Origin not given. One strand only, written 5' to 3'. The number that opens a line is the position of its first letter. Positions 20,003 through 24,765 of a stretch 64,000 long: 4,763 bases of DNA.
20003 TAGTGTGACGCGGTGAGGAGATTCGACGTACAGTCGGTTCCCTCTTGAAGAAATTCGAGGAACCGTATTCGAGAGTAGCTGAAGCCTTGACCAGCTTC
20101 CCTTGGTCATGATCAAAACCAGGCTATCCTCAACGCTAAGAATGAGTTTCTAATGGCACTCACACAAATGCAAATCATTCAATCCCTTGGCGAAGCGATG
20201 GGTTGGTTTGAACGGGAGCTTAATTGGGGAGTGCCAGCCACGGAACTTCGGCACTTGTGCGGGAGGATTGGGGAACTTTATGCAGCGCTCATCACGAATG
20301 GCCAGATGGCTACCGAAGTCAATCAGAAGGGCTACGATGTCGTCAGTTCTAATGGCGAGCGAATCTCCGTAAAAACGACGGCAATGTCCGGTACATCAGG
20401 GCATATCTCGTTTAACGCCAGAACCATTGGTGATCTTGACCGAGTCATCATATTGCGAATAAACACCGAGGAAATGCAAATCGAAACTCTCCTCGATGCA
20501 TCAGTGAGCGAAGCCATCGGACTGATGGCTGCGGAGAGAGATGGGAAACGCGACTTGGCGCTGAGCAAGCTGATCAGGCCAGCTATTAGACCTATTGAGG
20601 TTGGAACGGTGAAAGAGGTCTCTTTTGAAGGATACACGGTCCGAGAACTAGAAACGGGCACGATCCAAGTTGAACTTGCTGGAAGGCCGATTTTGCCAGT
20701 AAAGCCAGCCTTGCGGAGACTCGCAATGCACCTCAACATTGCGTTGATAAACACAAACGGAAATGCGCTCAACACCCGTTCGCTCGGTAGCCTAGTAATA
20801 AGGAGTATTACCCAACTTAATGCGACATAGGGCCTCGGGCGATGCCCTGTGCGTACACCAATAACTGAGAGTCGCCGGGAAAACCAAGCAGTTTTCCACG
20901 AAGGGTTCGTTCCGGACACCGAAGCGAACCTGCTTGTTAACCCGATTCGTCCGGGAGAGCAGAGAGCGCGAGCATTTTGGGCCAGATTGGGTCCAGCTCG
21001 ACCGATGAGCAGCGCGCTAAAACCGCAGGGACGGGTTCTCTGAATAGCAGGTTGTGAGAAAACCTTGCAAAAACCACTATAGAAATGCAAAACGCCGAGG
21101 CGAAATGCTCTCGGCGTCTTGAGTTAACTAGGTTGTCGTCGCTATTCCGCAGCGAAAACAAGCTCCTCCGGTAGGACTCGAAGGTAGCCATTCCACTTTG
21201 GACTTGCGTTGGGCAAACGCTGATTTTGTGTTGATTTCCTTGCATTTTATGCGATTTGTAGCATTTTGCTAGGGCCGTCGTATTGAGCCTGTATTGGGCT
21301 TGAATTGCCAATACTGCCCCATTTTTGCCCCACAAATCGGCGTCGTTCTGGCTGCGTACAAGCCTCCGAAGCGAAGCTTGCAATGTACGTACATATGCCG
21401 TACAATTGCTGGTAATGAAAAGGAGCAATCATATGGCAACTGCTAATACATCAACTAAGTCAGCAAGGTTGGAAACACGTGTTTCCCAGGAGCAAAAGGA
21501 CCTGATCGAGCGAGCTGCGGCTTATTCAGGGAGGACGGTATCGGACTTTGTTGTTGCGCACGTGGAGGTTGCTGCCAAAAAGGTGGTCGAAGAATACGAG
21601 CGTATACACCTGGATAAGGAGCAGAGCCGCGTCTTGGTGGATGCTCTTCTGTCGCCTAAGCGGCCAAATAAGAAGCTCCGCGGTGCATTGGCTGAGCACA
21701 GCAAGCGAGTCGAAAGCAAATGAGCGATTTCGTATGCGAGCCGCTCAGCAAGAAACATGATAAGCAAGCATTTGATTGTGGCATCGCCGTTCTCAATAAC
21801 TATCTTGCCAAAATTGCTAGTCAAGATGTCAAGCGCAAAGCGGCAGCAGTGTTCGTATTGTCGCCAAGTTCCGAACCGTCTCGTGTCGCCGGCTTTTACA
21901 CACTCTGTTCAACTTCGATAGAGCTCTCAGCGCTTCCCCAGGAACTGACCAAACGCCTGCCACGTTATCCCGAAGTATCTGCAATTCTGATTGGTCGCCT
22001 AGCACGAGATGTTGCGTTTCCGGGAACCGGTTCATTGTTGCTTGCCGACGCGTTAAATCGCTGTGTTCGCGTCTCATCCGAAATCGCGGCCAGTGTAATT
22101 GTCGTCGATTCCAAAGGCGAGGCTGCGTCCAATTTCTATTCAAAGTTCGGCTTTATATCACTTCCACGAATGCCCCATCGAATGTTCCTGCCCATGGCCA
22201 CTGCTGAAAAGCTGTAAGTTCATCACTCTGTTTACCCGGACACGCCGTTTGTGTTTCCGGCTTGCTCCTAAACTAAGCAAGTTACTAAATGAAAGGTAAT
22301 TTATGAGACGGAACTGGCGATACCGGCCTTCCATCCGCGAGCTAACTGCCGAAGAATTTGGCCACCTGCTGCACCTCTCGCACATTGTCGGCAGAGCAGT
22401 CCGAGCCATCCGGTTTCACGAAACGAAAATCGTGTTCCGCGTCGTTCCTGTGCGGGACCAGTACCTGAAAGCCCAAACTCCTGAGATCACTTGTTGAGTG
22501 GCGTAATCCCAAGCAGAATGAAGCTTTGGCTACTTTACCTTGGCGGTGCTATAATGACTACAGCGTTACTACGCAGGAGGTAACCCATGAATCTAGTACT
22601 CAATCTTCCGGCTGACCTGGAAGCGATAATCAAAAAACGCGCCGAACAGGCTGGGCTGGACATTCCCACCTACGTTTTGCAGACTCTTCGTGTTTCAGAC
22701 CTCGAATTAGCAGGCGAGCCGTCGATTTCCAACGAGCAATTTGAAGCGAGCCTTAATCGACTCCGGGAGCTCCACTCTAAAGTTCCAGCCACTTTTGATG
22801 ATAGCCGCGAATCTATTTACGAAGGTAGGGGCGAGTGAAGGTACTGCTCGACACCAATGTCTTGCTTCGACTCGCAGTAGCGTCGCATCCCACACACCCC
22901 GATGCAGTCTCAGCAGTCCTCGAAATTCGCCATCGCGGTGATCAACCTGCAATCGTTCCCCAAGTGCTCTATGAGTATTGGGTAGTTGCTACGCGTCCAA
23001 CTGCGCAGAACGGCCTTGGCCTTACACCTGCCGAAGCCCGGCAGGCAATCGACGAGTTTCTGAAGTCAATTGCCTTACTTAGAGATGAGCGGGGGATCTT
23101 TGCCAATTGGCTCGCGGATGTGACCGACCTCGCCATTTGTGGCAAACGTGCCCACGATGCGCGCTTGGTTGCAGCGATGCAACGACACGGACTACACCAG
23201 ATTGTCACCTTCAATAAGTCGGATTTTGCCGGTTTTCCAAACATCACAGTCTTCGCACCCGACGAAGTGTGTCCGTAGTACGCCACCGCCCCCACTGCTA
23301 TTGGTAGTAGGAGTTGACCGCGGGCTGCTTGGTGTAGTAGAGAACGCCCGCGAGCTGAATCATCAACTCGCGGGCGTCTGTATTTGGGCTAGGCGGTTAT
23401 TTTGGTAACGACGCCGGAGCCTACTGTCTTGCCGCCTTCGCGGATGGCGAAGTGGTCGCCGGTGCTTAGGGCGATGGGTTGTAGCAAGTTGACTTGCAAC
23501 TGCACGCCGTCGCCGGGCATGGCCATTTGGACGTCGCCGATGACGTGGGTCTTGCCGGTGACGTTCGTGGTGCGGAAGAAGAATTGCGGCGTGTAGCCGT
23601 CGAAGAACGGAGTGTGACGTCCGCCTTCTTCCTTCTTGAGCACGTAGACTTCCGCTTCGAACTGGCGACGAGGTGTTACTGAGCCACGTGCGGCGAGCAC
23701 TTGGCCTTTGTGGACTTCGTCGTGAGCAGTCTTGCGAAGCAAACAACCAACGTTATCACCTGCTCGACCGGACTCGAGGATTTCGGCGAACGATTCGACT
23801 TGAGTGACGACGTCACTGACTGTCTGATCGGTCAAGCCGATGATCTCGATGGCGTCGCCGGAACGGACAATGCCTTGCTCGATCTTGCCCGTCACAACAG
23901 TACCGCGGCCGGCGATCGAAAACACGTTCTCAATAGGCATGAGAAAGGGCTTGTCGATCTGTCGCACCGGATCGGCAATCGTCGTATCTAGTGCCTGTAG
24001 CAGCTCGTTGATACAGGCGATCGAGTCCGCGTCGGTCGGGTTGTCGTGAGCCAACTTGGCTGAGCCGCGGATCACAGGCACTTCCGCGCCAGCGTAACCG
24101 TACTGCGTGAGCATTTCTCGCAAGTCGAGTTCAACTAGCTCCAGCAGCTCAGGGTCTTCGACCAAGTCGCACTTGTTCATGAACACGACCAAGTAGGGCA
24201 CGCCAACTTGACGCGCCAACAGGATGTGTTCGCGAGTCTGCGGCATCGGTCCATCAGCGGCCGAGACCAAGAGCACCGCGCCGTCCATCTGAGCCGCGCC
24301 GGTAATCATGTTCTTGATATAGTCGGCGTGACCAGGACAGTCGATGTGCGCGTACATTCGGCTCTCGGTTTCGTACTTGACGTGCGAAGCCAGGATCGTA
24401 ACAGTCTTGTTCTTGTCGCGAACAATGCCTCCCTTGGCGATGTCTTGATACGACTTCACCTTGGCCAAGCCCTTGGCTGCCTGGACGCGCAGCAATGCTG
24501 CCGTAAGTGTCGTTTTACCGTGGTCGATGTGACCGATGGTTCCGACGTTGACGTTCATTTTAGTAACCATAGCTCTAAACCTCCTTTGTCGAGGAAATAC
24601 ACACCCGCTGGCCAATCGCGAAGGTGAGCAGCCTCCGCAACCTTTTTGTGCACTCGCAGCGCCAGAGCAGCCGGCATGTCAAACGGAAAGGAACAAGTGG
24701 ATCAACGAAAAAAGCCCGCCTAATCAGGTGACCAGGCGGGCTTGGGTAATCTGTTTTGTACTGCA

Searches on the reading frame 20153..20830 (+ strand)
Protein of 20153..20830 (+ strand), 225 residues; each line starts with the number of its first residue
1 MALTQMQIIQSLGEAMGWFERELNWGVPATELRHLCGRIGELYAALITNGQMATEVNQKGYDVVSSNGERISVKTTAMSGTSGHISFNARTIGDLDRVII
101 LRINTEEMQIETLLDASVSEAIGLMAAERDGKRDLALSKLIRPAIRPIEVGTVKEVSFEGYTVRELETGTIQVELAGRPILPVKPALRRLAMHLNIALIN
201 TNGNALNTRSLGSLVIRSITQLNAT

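Call 11: search_protein_families(library=pfam, proteins=[window:20153-20830:+], max_evalue=0.001)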
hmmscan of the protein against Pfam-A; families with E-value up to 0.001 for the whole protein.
window:20153-20830:+ (225 aa): 1 family
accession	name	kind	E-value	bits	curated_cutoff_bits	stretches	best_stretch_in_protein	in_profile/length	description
PF22522.2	DUF6998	-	9e-15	55.2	27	1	11-141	2-124/136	Family of unknown function (DUF6998)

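Call 59: search_protein_families(library=padloc, proteins=[window:20153-20830:+], max_evalue=0.001)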
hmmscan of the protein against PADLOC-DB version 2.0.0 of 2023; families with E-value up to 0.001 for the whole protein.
window:20153-20830:+ (225 aa): 0 families

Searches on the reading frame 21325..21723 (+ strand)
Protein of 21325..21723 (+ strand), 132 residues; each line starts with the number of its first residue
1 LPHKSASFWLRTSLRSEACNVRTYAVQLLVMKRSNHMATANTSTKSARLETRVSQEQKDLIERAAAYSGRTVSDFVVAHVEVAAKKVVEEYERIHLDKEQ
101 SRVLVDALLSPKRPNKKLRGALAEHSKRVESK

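Call 11: search_protein_families(library=pfam, proteins=[window:21325-21723:+], max_evalue=0.001)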
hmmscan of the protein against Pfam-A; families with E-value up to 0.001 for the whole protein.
window:21325-21723:+ (132 aa): 2 families
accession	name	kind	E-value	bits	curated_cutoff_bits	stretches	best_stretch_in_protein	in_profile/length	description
PF08681.18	TacA1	-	2.1e-25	88.9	21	1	48-126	1-79/80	Antitoxin TacA 1-like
PF21983.2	NikA-like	-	5.1e-05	23.8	27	1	45-77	3-35/72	Mobilization protein NikA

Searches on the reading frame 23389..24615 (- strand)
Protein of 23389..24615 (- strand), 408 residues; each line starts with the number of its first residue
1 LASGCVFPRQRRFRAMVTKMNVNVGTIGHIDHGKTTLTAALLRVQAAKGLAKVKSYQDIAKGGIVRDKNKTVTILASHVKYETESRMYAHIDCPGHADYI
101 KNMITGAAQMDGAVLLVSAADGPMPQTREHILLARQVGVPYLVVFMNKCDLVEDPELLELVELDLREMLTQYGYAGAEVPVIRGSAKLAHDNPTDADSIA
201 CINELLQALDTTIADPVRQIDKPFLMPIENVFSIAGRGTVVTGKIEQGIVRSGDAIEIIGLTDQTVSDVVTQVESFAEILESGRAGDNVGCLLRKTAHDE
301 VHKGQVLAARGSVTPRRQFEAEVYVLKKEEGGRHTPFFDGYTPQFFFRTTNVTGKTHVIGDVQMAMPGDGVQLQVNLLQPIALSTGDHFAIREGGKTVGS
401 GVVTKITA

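Call 11: search_protein_families(library=pfam, proteins=[window:23389-24615:-], max_evalue=0.001)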
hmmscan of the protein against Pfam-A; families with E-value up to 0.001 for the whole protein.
window:23389-24615:- (408 aa): 3 families
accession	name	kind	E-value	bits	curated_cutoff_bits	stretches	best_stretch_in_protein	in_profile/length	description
PF00009.33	GTP_EFTU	-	6.7e-53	179.5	26.5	1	21-213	3-186/188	Elongation factor Tu GTP binding domain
PF03143.23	GTP_EFTU_D3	-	4.6e-33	114.1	27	1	312-406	1-105/106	Elongation factor Tu C-terminal domain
PF03144.31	GTP_EFTU_D2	-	7.7e-13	49.1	30.3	1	238-308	1-73/73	Elongation factor Tu domain 2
